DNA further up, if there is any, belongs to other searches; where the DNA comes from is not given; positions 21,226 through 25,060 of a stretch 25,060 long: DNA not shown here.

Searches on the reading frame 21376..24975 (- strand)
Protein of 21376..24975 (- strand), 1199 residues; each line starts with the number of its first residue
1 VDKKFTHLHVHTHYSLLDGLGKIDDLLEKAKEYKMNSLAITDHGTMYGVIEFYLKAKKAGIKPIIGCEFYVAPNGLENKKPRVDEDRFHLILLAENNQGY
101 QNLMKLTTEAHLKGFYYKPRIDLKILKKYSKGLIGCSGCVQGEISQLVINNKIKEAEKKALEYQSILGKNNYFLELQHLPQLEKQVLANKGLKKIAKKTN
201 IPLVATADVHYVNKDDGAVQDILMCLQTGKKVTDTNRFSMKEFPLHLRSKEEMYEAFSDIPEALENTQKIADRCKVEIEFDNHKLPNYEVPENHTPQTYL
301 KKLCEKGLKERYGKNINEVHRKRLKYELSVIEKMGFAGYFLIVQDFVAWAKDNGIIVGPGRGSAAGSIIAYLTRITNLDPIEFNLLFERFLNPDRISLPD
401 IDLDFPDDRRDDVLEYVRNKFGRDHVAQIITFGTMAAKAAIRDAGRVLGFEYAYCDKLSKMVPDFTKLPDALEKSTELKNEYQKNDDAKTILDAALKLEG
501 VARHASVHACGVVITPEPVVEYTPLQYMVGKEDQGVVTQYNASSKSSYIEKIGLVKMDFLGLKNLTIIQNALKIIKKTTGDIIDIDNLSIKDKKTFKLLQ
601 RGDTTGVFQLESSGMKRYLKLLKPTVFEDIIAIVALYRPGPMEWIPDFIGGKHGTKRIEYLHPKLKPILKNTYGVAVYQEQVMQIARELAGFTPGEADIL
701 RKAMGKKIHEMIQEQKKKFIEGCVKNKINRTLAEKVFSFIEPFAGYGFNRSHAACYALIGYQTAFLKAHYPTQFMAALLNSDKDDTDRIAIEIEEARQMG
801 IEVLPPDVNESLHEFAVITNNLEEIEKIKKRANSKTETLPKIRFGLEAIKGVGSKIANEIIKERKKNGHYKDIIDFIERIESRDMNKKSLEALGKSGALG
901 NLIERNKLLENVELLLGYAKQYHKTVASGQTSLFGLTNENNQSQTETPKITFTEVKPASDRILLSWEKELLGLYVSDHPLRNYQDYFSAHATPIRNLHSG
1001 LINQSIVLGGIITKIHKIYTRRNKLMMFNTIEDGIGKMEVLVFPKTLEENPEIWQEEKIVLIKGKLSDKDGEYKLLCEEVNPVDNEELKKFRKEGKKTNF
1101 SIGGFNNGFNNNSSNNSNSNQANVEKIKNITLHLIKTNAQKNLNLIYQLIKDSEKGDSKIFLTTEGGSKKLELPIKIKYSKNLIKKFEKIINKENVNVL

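Call 5: search_protein_families(library=pfam, proteins=[window:21376-24975:-])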
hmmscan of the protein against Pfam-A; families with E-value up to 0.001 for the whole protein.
window:21376-24975:- (1199 aa): 6 families
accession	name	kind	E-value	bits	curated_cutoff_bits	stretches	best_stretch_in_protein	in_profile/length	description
PF07733.18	DNA_pol3_alpha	-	4.4e-102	341.6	23.9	1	299-561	2-260/260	Bacterial DNA polymerase III alpha NTPase domain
PF17657.6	DNA_pol3_finger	-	5.3e-66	221.5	22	1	564-726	1-165/166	Bacterial DNA polymerase III alpha subunit finger domain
PF02811.25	PHP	-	1.5e-58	198.2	26.4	1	7-177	1-162/164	PHP domain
PF14579.12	HHH_6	-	4.8e-25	88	25.6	1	800-902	1-83/90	Helix-hairpin-helix motif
PF01336.31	tRNA_anti-codon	-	7.7e-09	35.8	27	1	1008-1082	3-74/75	OB-fold nucleic acid binding domain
PF12836.13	HHH_3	-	0.0002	21.9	27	0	846-877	16-47/65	Helix-hairpin-helix motif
